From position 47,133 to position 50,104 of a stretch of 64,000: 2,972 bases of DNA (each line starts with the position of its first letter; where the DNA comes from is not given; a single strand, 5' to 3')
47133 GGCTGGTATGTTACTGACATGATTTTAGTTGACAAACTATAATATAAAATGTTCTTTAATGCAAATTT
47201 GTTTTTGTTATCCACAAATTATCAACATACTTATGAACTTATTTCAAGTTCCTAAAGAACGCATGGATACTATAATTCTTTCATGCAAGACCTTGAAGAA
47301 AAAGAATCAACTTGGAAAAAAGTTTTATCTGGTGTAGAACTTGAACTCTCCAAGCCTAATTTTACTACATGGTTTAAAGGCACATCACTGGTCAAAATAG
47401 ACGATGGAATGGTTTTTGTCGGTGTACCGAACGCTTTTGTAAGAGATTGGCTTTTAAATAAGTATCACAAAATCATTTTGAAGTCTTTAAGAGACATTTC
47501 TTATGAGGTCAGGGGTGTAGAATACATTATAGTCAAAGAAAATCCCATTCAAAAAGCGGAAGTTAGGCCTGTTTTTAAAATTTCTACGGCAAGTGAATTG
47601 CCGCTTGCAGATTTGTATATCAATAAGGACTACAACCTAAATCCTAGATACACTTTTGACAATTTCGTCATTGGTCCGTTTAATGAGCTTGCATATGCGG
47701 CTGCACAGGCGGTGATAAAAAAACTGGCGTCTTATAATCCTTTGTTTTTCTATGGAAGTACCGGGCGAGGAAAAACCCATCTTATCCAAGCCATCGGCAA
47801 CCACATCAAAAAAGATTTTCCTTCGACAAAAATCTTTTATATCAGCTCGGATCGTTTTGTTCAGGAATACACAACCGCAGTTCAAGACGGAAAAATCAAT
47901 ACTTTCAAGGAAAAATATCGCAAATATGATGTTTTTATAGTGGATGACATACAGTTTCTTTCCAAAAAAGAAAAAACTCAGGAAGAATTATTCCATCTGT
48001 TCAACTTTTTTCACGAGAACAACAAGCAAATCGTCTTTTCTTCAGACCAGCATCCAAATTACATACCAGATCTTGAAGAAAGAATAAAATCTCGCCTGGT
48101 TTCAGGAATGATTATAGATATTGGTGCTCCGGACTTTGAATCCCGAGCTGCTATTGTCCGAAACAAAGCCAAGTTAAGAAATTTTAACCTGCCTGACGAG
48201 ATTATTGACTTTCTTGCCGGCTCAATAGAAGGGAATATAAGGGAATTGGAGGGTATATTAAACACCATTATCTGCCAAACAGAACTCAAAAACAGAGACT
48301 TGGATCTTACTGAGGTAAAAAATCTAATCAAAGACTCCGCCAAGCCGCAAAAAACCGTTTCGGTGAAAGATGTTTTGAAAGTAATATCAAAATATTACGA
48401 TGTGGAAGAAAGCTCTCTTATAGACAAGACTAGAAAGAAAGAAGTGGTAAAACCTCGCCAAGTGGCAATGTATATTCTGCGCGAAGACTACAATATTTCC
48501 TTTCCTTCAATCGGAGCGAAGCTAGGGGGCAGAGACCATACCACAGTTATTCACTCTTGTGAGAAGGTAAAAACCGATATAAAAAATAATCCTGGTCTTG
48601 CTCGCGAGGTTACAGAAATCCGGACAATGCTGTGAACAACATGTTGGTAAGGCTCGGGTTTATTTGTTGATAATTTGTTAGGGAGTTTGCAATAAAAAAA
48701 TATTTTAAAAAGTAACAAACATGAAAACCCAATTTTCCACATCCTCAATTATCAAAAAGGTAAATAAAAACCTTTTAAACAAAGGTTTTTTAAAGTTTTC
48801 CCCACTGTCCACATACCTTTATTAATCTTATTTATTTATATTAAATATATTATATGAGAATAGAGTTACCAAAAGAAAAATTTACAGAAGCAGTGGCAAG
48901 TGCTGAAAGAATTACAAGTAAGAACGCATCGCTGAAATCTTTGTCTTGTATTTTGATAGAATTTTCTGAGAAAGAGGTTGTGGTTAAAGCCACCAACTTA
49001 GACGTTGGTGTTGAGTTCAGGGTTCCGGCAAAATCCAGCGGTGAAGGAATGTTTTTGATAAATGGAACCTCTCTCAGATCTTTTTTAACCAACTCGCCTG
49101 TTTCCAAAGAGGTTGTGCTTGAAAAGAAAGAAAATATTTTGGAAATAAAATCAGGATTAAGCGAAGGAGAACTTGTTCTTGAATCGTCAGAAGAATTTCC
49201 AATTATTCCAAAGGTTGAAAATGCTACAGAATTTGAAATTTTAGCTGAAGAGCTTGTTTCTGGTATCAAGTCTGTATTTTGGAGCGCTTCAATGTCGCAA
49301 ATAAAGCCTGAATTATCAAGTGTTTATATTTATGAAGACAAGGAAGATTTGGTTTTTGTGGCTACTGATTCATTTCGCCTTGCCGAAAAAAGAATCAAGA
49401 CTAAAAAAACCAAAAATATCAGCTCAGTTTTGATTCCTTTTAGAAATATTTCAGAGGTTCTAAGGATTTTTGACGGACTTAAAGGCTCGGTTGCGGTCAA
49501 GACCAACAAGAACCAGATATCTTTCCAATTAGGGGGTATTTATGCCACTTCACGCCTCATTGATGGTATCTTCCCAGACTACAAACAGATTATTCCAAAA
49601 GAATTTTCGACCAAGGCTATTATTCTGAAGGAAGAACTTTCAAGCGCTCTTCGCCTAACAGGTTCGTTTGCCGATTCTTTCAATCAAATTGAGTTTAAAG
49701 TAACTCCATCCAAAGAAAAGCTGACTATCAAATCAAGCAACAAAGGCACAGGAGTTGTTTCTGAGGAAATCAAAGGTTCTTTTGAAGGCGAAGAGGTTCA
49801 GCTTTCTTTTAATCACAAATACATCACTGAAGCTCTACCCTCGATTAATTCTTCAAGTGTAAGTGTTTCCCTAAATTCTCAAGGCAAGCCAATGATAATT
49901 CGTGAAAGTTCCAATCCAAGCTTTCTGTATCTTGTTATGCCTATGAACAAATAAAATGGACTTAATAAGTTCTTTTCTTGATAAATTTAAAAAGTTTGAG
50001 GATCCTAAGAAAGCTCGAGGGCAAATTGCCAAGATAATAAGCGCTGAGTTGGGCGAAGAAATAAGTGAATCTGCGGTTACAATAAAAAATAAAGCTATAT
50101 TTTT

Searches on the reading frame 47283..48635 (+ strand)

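Call 41: search_protein_families(library=pfam, proteins=[window:47283-48635:+], max_evalue=0.001)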
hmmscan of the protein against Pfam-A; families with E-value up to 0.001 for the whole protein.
window:47283-48635:+ (450 aa): 9 families
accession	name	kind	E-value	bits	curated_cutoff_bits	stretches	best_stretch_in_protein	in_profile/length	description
PF00308.24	Bac_DnaA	-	1.1e-63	214.7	23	1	119-279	1-162/162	Bacterial DnaA ATPAse domain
PF08299.17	Bac_DnaA_C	-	2.1e-25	89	31.5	1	362-429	2-69/69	Bacterial dnaA protein helix-turn-helix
PF11638.13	DnaA_N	-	8.2e-16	57.9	24.6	1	8-70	1-64/65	DnaA N-terminal domain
PF01695.23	IstB_IS21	-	4.7e-12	46.3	24.1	1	154-253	95-192/238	IstB-like ATP binding protein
PF00004.35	AAA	-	6.2e-07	30.4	21.2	1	155-269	2-124/131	ATPase family associated with various cellular activities (AAA)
PF13401.12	AAA_22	-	8.5e-05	23.3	27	0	154-251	8-119/130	AAA domain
PF00910.28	RNA_helicase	-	0.00036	21.4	21.5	1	155-236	2-71/105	RNA helicase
PF25201.1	nSTAND6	-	0.00053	20.5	27.7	0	143-188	10-53/148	Novel STAND NTPase 6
PF20720.3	nSTAND3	-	0.00058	20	27.2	0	140-296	6-153/155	Novel STAND NTPase 3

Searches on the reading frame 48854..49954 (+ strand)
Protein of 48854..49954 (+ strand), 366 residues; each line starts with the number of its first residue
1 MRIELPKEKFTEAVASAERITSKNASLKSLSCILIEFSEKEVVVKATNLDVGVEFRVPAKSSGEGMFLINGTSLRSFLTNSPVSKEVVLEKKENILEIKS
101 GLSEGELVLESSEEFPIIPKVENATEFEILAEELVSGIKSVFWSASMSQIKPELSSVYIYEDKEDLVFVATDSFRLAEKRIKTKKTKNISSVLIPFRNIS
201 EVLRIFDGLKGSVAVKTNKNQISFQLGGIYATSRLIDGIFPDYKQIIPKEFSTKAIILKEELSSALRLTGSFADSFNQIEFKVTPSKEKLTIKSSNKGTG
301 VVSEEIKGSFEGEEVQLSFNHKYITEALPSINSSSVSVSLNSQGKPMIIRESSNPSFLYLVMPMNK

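Call 41: search_protein_families(library=pfam, proteins=[window:48854-49954:+], max_evalue=0.001)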
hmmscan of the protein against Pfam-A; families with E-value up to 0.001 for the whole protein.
window:48854-49954:+ (366 aa): 3 families
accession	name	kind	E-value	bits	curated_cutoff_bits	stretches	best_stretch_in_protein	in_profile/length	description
PF02767.21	DNA_pol3_beta_2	-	4.6e-22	78.9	27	1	131-242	4-116/116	DNA polymerase III beta subunit, central domain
PF02768.20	DNA_pol3_beta_3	-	6.5e-22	78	27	1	244-364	1-120/121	DNA polymerase III beta subunit, C-terminal domain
PF00712.24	DNA_pol3_beta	-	8.4e-18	65.1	24.4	2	1-119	1-120/120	DNA polymerase III beta subunit, N-terminal domain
